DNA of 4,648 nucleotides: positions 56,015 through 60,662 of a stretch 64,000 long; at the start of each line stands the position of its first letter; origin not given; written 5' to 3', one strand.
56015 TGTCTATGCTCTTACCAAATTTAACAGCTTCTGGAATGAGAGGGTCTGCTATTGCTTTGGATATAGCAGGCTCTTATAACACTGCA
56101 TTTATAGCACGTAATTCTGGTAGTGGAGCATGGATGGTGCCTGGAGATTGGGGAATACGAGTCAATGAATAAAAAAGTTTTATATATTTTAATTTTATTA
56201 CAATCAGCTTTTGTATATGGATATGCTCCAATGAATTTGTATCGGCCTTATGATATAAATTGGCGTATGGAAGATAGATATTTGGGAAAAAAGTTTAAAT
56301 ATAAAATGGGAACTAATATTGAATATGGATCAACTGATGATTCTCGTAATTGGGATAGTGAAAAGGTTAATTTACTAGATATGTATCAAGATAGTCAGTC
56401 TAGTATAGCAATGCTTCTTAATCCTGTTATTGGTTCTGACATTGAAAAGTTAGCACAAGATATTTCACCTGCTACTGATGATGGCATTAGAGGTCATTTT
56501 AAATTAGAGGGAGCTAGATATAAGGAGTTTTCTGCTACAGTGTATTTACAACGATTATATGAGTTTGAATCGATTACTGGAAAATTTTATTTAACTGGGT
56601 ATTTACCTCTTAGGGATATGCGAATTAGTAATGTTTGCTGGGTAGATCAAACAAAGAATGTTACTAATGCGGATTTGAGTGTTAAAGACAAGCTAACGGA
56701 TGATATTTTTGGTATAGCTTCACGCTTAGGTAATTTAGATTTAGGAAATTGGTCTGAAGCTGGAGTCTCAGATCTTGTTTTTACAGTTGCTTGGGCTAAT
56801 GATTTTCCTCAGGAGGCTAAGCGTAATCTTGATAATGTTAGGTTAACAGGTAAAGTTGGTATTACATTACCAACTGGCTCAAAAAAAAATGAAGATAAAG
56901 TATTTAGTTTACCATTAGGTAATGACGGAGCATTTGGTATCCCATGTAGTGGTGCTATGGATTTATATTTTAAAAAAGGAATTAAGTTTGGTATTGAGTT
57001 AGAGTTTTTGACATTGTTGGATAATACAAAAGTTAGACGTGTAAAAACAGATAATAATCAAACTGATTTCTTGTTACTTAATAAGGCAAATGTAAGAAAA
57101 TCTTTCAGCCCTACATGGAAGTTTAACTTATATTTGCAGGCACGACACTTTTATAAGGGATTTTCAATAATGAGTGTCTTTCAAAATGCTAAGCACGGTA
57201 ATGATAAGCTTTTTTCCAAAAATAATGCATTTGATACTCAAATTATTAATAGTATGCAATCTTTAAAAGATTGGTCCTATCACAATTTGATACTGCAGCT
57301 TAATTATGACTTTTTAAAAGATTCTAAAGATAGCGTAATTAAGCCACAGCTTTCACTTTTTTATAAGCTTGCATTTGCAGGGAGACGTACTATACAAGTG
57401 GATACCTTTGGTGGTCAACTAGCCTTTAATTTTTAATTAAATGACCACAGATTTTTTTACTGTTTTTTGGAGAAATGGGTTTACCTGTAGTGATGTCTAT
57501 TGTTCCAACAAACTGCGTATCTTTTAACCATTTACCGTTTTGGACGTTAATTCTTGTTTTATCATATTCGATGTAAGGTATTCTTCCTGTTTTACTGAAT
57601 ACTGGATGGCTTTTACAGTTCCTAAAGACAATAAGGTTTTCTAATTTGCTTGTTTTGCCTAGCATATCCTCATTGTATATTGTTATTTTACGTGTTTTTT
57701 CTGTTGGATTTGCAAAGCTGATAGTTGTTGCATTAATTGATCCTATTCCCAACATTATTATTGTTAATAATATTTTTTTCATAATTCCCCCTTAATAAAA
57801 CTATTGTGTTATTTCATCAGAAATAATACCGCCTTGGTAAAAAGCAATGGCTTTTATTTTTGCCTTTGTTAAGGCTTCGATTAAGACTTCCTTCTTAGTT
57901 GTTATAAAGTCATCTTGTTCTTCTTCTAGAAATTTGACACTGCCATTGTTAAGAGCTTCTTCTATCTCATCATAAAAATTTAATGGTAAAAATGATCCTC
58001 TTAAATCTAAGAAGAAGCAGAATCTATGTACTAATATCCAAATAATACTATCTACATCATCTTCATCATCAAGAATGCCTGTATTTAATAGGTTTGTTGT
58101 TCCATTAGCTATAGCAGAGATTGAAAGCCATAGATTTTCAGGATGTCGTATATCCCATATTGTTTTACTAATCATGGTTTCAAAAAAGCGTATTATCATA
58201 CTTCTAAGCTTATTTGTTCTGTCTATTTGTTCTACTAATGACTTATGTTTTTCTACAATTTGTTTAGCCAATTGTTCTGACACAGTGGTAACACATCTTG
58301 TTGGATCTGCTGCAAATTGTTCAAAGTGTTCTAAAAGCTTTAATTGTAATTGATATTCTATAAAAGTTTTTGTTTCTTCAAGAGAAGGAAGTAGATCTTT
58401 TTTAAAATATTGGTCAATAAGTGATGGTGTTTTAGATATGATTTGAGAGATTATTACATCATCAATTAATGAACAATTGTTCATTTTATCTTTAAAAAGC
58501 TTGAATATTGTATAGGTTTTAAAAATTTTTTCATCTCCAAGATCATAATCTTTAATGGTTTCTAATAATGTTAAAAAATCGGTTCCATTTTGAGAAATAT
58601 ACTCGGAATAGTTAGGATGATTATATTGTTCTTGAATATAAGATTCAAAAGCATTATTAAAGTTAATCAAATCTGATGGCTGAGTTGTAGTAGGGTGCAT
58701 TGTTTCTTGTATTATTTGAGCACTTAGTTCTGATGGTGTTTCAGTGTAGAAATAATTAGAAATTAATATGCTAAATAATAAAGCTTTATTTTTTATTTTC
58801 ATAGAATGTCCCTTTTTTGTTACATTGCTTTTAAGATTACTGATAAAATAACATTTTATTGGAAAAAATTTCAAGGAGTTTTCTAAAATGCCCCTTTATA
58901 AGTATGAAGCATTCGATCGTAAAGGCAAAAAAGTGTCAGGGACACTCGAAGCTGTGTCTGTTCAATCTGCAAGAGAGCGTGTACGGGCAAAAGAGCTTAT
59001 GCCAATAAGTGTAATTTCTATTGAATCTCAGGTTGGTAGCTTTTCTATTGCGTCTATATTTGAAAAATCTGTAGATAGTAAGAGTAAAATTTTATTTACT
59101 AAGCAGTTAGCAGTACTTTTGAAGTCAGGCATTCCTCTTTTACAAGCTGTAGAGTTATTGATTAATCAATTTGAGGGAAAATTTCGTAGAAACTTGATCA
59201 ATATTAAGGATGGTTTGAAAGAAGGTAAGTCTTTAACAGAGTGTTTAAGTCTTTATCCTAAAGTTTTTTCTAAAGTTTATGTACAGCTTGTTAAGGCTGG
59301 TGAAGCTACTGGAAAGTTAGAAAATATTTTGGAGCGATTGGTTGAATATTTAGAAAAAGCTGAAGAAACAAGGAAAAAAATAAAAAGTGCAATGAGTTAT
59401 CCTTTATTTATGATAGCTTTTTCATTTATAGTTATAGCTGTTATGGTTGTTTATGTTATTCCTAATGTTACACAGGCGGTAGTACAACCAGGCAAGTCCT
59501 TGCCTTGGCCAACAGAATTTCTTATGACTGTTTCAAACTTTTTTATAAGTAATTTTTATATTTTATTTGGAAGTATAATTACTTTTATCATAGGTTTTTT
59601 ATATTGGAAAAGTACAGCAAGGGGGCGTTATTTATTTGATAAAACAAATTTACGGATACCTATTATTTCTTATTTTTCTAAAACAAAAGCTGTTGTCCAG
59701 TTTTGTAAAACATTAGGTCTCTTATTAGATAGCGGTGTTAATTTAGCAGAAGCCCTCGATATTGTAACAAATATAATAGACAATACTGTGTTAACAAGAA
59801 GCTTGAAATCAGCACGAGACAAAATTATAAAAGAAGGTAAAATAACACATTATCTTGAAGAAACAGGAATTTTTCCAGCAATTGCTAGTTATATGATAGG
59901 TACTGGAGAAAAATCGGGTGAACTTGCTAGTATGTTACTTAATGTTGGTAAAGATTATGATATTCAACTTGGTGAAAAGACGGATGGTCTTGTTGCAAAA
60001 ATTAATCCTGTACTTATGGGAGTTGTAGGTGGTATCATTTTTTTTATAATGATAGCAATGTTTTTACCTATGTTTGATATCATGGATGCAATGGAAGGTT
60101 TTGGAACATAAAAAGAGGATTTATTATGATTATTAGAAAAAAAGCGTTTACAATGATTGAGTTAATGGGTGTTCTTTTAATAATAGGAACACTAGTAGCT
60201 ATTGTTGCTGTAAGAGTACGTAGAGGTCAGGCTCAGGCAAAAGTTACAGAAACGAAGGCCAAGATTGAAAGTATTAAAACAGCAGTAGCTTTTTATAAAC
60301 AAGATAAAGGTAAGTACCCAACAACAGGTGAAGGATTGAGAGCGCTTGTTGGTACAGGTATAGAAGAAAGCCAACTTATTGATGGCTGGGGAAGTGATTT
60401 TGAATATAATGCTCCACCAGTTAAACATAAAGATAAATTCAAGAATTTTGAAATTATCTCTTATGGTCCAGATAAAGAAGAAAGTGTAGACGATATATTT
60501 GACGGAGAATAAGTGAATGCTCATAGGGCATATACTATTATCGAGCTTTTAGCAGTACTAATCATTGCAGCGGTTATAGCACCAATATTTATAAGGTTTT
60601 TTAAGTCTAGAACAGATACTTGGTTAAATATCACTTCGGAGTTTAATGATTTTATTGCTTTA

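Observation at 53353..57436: Translationally coupled pair: 939-aa secreted ORFan plus a Phe-terminated outer-membrane barrel, a possible undescribed surface-layer/anchor module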

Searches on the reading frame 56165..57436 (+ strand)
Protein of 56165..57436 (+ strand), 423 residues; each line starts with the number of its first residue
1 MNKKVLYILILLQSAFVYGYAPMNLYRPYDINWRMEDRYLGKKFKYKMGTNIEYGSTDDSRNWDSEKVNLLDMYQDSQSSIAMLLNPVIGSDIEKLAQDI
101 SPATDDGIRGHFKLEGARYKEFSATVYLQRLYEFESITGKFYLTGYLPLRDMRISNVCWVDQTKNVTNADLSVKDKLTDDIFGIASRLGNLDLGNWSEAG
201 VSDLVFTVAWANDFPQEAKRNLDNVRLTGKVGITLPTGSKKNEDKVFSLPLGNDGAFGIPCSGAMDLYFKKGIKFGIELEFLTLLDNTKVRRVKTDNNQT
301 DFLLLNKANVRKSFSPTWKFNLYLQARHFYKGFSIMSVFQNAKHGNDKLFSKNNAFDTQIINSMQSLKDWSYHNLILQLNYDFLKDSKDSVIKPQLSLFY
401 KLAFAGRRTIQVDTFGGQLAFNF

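Call 4: search_protein_families(library=pfam, proteins=[window:56165-57436:+], max_evalue=1)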
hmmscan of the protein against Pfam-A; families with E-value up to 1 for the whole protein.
window:56165-57436:+ (423 aa): 1 family
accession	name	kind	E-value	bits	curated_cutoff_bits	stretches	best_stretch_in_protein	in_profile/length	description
PF11751.14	PorP_SprF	-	0.0035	17.4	22.3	1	264-372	89-191/273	Type IX secretion system membrane protein PorP/SprF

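Call 5: search_protein_families(library=ncbifam, proteins=[window:56165-57436:+], max_evalue=1)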
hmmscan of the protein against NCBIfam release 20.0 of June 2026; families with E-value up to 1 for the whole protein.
window:56165-57436:+ (423 aa): 1 family
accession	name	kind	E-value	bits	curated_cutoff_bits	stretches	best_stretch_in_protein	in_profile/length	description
NF010272.0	PRK13719.1-1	equivalog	0.0011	18.6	442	1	321-394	14-82/223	conjugal transfer transcriptional regulator TraJ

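Call 8: find_homologous_proteins(query=window:56165-57433:+, max_evalue=0.001)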
Query window:56165-57433:+ (423 aa): 69 proteins with E <= 0.001 among 4137 candidates.
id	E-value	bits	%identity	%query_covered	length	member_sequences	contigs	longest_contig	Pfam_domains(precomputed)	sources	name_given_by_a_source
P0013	1.6e-284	961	100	100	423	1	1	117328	-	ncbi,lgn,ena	-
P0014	1.3e-170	586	61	100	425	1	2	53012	-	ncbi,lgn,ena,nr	ncbi:hypothetical protein KAW80_01750 [Candidatus Babeliales bacterium]|nr:hypothetical protein [Can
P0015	2.2e-121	424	49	99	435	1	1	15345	-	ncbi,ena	-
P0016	3.0e-121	423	48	99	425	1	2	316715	-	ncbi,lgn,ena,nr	ncbi:hypothetical protein KAT08_02205 [Candidatus Babeliales bacterium]|nr:hypothetical protein [Can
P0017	3.7e-120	420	50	99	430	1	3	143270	-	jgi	-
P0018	8.1e-118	412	48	97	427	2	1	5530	-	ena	-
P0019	1.1e-117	412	50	96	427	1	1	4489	-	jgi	jgi:hypothetical protein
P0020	6.1e-117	409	46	100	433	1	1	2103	-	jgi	-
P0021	1.1e-116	408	49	99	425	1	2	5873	-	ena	-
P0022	1.1e-115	405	46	100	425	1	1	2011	-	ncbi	-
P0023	1.4e-114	401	47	100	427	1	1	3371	-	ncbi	-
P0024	1.7e-114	401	48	99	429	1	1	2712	-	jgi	-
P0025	1.5e-113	398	47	99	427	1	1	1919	-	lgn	-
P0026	3.1e-112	394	47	100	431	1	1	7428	-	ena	-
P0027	2.4e-111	391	46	99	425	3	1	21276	-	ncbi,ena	-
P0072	1.8e-69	253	36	90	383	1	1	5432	-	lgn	-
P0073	1.9e-69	253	35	98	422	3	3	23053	-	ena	-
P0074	9.4e-65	237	35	95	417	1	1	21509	-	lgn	-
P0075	1.3e-54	204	32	100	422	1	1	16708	-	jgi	jgi:hypothetical protein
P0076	4.3e-50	189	29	96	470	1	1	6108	-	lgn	-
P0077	1.5e-46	177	28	96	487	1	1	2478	-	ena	-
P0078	2.1e-46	177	30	97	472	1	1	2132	-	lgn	-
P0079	5.9e-46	175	30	97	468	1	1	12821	-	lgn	-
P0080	8.8e-40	155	29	83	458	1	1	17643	-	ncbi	-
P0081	6.8e-19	86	26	68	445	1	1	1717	-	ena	-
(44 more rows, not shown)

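Call 14: search_protein_families(library=pfam, alignment_id=A2, max_evalue=0.1)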
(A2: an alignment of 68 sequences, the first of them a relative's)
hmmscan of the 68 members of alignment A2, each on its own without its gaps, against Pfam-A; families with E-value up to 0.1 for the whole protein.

A. member 1, P0013 (423 aa): 1 family
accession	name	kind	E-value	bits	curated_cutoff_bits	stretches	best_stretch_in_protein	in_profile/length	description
PF11751.14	PorP_SprF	-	0.0035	17.4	22.3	1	264-372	89-191/273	Type IX secretion system membrane protein PorP/SprF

B. families by the number of members that match (of 68 scanned): 14 families
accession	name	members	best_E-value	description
PF13505.12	OMP_b-brl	6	0.0004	Outer membrane protein beta-barrel domain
PF13557.12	Phenol_MetA_deg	3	0.0058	Putative MetA-pathway of phenol degradation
PF04967.18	HTH_10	2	0.015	HTH DNA binding domain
PF20758.2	2B_soluble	1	0.001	2B protein soluble domain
PF11751.14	PorP_SprF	1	0.0035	Type IX secretion system membrane protein PorP/SprF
PF10895.14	DUF2715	1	0.026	Domain of unknown function (DUF2715)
PF05150.18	Legionella_OMP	1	0.028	Legionella pneumophila major outer membrane protein precursor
PF04721.23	PAW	1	0.041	PNGase C-terminal domain, mannose-binding module PAW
PF24723.1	DUF7675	1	0.049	Family of unknown function (DUF7675)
PF22650.2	At5g48480-like_C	1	0.069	Glyoxalase At5g48480-like C-terminal domain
PF05511.16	ATP-synt_F6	1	0.074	Mitochondrial ATP synthase coupling factor 6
PF11349.13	DUF3151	1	0.076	Protein of unknown function (DUF3151)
PF16760.10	CBM53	1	0.085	Starch/carbohydrate-binding module (family 53)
PF21452.2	Cmr1_like_C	1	0.093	Cmr1-like, C-terminal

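Call 15: search_solved_structures(query=A2, max_evalue=10)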
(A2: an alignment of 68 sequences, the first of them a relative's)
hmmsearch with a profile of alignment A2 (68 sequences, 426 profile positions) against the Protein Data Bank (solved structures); distinct sequences matched with E-value up to 10: 0.

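Call 19: find_related_loci(query=A3, collection=genome_contigs, flank=10000)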
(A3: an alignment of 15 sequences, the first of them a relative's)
Query A3 (423 aa) in genome_contigs; peptide patterns used: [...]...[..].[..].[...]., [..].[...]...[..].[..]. (x = any residue, [..] = any of these).
106 stretches matched a pattern; 15 encode a relative of the query (tblastn E <= 1e-3); 15 distinct loci.
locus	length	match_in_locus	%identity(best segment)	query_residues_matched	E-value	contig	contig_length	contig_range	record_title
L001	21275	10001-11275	61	1-423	3e-178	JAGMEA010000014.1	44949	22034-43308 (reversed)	MAG: Candidatus Babeliales bacterium isolate RS_18_31 ZL530.bin.31.fa_14, whole genome shotgun sequence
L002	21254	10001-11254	48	5-423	8e-127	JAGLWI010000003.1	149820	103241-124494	MAG: Candidatus Babeliales bacterium isolate RS_12_2 ZL285.bin.2.fa_3, whole genome shotgun sequence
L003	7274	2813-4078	48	8-423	3e-120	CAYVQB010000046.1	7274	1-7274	MAG TPA_asm: uncultured Pseudomonadota bacterium isolate binchicken_co181_168 genome assembly, contig: NODE_22136_length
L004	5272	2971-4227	45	3-422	2e-120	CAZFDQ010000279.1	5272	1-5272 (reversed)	MAG TPA_asm: uncultured Pseudomonadota bacterium isolate SRP067234_co1_40 genome assembly, contig: k99_358200, whole gen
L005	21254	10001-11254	47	5-423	5e-117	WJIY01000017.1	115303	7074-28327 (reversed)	MAG: Candidatus Dependentiae bacterium isolate Bin_496 k141_1238698, whole genome shotgun sequence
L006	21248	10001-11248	45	5-423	6e-116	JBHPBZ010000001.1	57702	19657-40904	Candidatus Dependentiae bacterium isolate SAG AM-311-G20 NODE_1_length_57702_cov_30.672871, whole genome shotgun sequenc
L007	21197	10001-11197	47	24-423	8e-114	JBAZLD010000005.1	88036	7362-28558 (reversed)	MAG: Candidatus Babeliales bacterium isolate SO_2017_LW4_16 scaffold_809_c1_LW137-91_2017, whole genome shotgun sequence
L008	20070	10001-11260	46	3-423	5e-112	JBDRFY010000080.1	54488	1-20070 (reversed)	MAG: bacterium isolate MEGAHIT-group-1.402 k141_11331211, whole genome shotgun sequence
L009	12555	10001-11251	45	6-423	3e-104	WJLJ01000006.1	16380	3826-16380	MAG: Candidatus Dependentiae bacterium isolate Bin_169 k141_367384, whole genome shotgun sequence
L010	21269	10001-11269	43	2-423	2e-100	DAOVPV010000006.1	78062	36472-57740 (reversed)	MAG TPA_asm: bacterium isolate CSMAG_1558 CSMAG_1558_k141_2522514_length_78062_cov_34.7053, whole genome shotgun sequenc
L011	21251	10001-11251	41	6-423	4e-99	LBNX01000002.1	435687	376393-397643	MAG: candidate division TM6 bacterium GW2011_GWF2_28_16 SZ59_C0002, whole genome shotgun sequence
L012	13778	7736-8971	37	14-423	7e-84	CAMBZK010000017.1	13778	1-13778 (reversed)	MAG: candidate division TM6 bacterium UASB124 isolate LH-02apr19-240 genome assembly, contig: LH-02apr19-C10009, whole g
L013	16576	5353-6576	35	19-423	8e-82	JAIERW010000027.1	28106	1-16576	MAG: Candidatus Babeliales bacterium isolate co.spades.METABAT.1kb_160 c_000000439929, whole genome shotgun sequence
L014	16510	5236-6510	32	3-423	2e-62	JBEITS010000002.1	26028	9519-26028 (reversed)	MAG: Campylobacterota bacterium isolate Sample-109-S9-bin-106 Sample_109_S9-bin_106-k141_98019, whole genome shotgun seq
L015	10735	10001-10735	38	5-250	4e-47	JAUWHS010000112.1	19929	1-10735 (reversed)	MAG: bacterium isolate CSMAG_2274 CSMAG_2274_k141_922722_length_19929_cov_17.7089, whole genome shotgun sequence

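Call 22: predict_structure(alignment_id=A2)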
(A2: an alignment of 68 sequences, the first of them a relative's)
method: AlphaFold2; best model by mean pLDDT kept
length: 423 residues; sequences in the alignment: 68
mean_pLDDT: 92.4   pTM: 0.87
mean pLDDT of the five models: 92.4, 92.1, 92.1, 91.9, 91.4
residues with pLDDT >= 90: 366; 70-90: 33; 50-70: 14; < 50: 10
segments of 3 or more residues with pLDDT < 50: 12-20
pLDDT, mean of each block of 10 residues (from residue 1): 60 36 88 79 88 97 97 96 93 94 84 96 97 94 97 97 93 95 97 98 97 95 97 96 97 95 97 96 97 96 96 97 96 96 97 93 97 98 84 95 97 96 93
secondary structure, 60 per line:
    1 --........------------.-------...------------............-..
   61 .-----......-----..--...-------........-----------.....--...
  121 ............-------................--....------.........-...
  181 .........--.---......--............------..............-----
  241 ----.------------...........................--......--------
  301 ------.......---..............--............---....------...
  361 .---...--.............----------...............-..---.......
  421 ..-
elements in order: H3-10 E46-57 E59-61 E67-69 H92-99 E111-115 E118-132 E140-155 E158-161 H168-176 H178-189 E196-201 E204-215 E222-235 E258-269 E273-284 E287-292 E307-313 E317-330 E333-344 E348-351 H358-361 E370-382 E393-407 E414-422

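Call 43: search_protein_families(library=pfam, proteins=[P0072, P0073, P0074, P0075, P0076, P0077, P0078, P0079, P0080, P0081], max_evalue=0.1)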
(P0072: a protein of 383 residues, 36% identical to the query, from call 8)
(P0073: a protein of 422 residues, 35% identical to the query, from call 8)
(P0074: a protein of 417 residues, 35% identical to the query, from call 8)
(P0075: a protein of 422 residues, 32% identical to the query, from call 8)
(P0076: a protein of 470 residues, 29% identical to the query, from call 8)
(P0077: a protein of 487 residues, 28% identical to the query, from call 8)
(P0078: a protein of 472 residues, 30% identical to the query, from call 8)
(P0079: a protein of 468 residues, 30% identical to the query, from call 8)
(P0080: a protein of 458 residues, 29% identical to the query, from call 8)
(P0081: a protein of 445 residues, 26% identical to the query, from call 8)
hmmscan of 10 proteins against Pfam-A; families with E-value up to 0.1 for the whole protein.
P0072 (383 aa): 0 families

P0073 (422 aa): 1 family
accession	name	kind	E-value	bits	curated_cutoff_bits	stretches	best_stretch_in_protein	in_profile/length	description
PF16760.10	CBM53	-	0.085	13.6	27.6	0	369-393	9-32/57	Starch/carbohydrate-binding module (family 53)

P0074 (417 aa): 2 families
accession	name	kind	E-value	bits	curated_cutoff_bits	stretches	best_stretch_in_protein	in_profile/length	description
PF13505.12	OMP_b-brl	-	0.014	16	28.7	0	116-141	123-148/175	Outer membrane protein beta-barrel domain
PF21452.2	Cmr1_like_C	-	0.093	13.3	27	0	11-52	57-97/116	Cmr1-like, C-terminal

P0075 (422 aa): 0 families

P0076 (470 aa): 0 families

P0077 (487 aa): 0 families

P0078 (472 aa): 0 families

P0079 (468 aa): 0 families

P0080 (458 aa): 0 families

P0081 (445 aa): 0 families

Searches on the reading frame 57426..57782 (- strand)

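Call 4: search_protein_families(library=pfam, proteins=[window:57426-57782:-], max_evalue=1)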
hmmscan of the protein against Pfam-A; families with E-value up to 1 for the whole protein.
window:57426-57782:- (118 aa): 1 family
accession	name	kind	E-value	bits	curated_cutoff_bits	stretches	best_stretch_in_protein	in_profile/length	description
PF16452.10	Phage_CI_C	-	0.09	13.4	27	1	53-96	25-67/101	Bacteriophage CI repressor C-terminal domain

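Call 5: search_protein_families(library=ncbifam, proteins=[window:57426-57782:-], max_evalue=1)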
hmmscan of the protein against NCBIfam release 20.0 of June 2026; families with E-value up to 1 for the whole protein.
window:57426-57782:- (118 aa): 0 families

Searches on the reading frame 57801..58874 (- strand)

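Call 4: search_protein_families(library=pfam, proteins=[window:57801-58874:-], max_evalue=1)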
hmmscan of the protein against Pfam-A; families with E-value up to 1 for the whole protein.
window:57801-58874:- (357 aa): 1 family
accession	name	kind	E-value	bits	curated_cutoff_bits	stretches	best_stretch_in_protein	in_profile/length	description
PF07736.16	CM_1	-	0.25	12.2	27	1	193-227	5-39/116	Chorismate mutase type I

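Call 5: search_protein_families(library=ncbifam, proteins=[window:57801-58874:-], max_evalue=1)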
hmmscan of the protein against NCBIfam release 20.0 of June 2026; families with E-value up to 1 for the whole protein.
window:57801-58874:- (357 aa): 1 family
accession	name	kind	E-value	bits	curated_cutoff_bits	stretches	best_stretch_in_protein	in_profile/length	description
NF033637.1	transloc_TIR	equivalog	0.26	10.4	500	1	219-268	197-246/552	type III secretion system LEE translocated intimin receptor Tir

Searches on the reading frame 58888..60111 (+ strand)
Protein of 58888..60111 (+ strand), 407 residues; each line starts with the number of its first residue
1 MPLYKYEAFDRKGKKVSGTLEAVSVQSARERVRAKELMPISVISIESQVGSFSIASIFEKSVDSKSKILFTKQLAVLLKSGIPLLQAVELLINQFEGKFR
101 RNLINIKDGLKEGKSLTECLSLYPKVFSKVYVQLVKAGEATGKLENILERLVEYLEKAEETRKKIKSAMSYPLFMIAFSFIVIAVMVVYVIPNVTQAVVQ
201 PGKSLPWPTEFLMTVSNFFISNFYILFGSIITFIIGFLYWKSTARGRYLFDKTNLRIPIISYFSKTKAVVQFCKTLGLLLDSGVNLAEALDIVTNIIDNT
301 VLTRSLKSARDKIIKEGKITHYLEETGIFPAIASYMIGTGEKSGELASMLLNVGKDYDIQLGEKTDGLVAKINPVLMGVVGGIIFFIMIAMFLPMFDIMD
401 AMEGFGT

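Call 28: search_protein_families(library=pfam, proteins=[window:58888-60111:+], max_evalue=0.001)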
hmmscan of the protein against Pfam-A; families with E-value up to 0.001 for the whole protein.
window:58888-60111:+ (407 aa): 1 family
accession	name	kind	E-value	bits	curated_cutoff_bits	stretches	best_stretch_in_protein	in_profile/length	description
PF00482.28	T2SSF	-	1.3e-54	184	25.2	2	70-192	1-125/125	Type II secretion system (T2SS), protein F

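Call 36: search_protein_families(library=ncbifam, proteins=[window:58888-60111:+], max_evalue=0.00001)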
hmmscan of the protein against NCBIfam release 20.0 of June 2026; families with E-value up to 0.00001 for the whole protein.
window:58888-60111:+ (407 aa): 6 families
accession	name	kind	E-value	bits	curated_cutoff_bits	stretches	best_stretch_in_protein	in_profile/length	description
TIGR02120.1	GspF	equivalog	2.8e-98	329.8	424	1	4-399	1-398/401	type II secretion system inner membrane protein GspF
NF052607.1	T4PiliAsmPilCThrm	equivalog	5.9e-88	295.7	700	1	1-402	1-404/406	type IV pilus assembly protein PilC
NF052606.1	T4PiliAsmPilCMyx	equivalog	1.2e-86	291.1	700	1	2-402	20-418/419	type IV pilus assembly protein PilC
NF007861.0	PRK10573.1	equivalog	1.1e-72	245.3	401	1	3-404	6-400/401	protein transport protein HofC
NF047826.1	T3SSXpsF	equivalog_domain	2.3e-64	217.7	650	1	1-402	1-404/405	type II secretion system protein XpsF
NF041012.2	T4P_ComGB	equivalog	2.1e-45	155.5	240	1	66-400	2-332/332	competence type IV pilus assembly protein ComGB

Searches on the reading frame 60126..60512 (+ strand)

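Call 28: search_protein_families(library=pfam, proteins=[window:60126-60512:+], max_evalue=0.001)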
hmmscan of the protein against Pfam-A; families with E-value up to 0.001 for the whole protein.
window:60126-60512:+ (128 aa): 2 families
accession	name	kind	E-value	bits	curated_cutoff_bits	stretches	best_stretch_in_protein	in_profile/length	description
PF08334.16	T2SSG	-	1.4e-14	54.5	21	1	33-121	4-98/108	Type II secretion system (T2SS), protein G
PF07963.17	N_methyl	-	0.00024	21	21.2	1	4-27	3-26/27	Prokaryotic N-terminal methylation motif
